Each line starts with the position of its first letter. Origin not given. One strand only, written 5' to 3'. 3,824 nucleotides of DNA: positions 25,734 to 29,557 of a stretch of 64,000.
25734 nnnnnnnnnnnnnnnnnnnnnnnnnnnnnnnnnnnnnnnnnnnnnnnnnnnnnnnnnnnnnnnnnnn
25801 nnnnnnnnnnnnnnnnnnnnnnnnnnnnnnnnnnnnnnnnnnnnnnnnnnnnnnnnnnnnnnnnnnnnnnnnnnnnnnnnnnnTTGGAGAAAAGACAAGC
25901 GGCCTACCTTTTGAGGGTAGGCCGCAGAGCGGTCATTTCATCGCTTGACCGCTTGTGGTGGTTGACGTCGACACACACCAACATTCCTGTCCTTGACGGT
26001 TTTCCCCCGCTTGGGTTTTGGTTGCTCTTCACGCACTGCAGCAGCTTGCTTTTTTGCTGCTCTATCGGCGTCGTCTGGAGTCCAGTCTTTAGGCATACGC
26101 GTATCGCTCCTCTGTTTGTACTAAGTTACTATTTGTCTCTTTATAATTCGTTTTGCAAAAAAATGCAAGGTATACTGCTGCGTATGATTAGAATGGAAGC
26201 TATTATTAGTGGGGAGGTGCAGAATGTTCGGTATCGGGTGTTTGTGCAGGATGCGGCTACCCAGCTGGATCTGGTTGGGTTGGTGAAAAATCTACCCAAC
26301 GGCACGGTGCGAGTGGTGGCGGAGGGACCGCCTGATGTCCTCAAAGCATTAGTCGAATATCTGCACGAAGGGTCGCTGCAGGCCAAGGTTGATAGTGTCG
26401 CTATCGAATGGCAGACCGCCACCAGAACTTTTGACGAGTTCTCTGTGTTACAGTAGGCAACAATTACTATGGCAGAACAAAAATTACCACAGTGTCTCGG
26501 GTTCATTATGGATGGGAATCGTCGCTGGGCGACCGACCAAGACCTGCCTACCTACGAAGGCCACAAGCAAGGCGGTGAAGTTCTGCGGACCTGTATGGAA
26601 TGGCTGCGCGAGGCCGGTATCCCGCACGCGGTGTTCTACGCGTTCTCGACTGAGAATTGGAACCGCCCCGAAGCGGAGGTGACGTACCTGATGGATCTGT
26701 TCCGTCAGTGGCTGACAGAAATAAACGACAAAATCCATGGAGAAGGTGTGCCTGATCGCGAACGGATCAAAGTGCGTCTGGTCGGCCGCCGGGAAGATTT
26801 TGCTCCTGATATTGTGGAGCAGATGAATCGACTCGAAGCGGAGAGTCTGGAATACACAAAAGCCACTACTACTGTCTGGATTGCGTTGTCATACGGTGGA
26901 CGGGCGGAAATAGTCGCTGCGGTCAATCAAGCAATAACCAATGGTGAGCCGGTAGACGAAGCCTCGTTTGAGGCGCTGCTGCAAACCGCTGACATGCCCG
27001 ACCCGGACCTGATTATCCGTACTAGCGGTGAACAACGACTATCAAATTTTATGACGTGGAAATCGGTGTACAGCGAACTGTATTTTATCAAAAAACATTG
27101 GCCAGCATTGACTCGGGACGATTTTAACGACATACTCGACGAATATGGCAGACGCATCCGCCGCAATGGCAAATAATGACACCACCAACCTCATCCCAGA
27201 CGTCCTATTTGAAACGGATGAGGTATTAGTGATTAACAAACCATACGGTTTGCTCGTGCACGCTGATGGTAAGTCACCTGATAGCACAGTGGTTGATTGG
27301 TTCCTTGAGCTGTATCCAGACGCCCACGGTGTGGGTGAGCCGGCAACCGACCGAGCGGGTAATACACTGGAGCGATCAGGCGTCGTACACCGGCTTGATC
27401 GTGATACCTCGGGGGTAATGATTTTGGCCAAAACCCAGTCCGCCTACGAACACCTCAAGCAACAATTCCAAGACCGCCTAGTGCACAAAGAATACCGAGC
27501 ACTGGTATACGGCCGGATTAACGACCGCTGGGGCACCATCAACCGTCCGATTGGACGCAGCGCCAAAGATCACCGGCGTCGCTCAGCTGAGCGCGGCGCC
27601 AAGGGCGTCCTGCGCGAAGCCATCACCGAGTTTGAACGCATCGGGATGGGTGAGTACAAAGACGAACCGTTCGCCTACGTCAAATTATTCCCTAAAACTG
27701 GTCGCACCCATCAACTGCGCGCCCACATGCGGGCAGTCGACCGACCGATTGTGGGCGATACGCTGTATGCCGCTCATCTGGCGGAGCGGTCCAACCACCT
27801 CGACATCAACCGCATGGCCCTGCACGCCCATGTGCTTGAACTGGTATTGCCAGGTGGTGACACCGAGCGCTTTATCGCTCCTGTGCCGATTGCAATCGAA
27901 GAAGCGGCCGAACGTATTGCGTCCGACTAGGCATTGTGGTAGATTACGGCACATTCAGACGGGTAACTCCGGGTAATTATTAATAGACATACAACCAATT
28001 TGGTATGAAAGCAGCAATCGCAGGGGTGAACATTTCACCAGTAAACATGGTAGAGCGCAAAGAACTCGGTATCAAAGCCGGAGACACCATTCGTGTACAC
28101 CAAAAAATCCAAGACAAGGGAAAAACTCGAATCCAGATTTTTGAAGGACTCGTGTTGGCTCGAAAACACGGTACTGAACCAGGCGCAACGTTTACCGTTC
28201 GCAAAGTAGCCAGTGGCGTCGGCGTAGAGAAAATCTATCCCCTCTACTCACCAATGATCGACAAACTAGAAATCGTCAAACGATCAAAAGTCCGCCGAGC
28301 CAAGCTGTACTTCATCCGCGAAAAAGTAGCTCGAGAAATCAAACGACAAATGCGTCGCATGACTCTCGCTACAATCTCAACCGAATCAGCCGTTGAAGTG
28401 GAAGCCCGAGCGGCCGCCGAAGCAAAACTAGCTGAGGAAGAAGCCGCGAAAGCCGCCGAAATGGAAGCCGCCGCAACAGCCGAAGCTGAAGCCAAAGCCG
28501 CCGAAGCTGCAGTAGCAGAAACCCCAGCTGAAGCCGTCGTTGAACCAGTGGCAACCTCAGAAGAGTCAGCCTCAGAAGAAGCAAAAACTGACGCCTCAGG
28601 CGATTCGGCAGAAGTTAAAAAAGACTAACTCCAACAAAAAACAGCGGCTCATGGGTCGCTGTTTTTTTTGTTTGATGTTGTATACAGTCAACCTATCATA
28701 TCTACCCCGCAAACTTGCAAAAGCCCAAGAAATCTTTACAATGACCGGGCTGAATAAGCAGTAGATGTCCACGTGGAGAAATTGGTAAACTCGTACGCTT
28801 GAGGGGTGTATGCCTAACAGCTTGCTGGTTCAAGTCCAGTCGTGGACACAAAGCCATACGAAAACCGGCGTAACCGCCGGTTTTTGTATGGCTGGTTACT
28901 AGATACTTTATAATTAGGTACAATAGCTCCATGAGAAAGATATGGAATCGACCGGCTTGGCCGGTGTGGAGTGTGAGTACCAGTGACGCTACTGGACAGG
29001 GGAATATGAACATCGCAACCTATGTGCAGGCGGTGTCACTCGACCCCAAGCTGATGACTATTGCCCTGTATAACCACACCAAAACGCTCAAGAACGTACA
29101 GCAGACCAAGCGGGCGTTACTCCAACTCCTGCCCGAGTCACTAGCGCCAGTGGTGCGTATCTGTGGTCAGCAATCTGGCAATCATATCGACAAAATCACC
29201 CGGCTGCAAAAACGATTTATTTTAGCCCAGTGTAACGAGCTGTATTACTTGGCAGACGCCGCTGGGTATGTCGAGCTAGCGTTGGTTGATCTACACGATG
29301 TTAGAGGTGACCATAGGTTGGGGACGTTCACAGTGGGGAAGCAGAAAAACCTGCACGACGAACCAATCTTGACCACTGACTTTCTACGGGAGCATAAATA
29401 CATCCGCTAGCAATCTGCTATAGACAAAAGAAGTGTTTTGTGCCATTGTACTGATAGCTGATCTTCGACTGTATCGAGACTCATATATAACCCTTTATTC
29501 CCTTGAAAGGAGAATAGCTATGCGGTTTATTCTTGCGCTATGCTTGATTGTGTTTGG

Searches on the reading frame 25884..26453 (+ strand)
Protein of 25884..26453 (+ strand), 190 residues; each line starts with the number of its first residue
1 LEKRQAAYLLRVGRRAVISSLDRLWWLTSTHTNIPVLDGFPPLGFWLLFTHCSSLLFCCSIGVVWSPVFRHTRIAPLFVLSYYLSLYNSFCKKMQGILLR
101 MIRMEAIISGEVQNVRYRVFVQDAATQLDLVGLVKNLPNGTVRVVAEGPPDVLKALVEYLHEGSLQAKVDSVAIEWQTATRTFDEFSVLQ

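Call 50: search_protein_families(library=pfam, proteins=[window:25884-26453:+], max_evalue=0.0001)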
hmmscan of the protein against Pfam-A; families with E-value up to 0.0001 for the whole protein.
window:25884-26453:+ (190 aa): 1 family
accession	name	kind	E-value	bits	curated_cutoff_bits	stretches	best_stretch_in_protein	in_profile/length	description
PF00708.24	Acylphosphatase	-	5.2e-21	75.2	22.5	1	105-187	2-84/85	Acylphosphatase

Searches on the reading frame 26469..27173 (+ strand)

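Call 50: search_protein_families(library=pfam, proteins=[window:26469-27173:+], max_evalue=0.0001)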
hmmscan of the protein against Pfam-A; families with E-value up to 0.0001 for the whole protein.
window:26469-27173:+ (235 aa): 1 family
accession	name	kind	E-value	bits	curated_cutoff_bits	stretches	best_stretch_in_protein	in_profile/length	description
PF01255.24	Prenyltransf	-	1.4e-68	231.2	27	1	13-234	1-219/219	Putative undecaprenyl diphosphate synthase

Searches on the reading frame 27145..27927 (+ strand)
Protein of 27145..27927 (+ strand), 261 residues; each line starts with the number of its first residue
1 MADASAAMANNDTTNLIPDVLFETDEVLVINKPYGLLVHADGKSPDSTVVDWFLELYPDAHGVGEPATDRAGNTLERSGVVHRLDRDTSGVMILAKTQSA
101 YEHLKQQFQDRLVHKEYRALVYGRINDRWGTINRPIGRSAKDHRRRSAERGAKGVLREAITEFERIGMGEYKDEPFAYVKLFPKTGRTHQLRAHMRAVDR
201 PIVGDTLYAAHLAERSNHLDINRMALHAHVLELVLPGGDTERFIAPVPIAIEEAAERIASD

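Call 50: search_protein_families(library=pfam, proteins=[window:27145-27927:+], max_evalue=0.0001)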
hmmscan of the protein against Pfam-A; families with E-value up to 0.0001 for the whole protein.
window:27145-27927:+ (261 aa): 1 family
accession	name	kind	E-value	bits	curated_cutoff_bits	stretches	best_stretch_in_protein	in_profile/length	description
PF00849.27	PseudoU_synth_2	-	2.3e-30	106.3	26.8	1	27-196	2-151/152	RNA pseudouridylate synthase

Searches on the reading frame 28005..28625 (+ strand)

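Call 50: search_protein_families(library=pfam, proteins=[window:28005-28625:+], max_evalue=0.0001)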
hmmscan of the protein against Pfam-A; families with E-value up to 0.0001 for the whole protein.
window:28005-28625:+ (207 aa): 1 family
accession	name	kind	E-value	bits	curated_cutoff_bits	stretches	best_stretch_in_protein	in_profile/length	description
PF01245.26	Ribosomal_L19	-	1.2e-32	112.6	22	1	22-113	17-107/111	Ribosomal protein L19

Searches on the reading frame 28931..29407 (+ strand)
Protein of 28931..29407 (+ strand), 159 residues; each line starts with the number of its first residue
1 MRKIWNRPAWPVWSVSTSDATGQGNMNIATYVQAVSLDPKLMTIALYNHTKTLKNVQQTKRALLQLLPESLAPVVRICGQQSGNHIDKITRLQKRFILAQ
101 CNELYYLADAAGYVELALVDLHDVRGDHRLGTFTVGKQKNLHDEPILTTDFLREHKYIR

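Call 50: search_protein_families(library=pfam, proteins=[window:28931-29407:+], max_evalue=0.0001)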
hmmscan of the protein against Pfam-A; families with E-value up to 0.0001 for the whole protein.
window:28931-29407:+ (159 aa): 1 family
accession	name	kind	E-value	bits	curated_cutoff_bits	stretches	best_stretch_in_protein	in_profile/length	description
PF01613.24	Flavin_Reduct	-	5.9e-16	59.4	27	1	11-131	7-124/153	Flavin reductase like domain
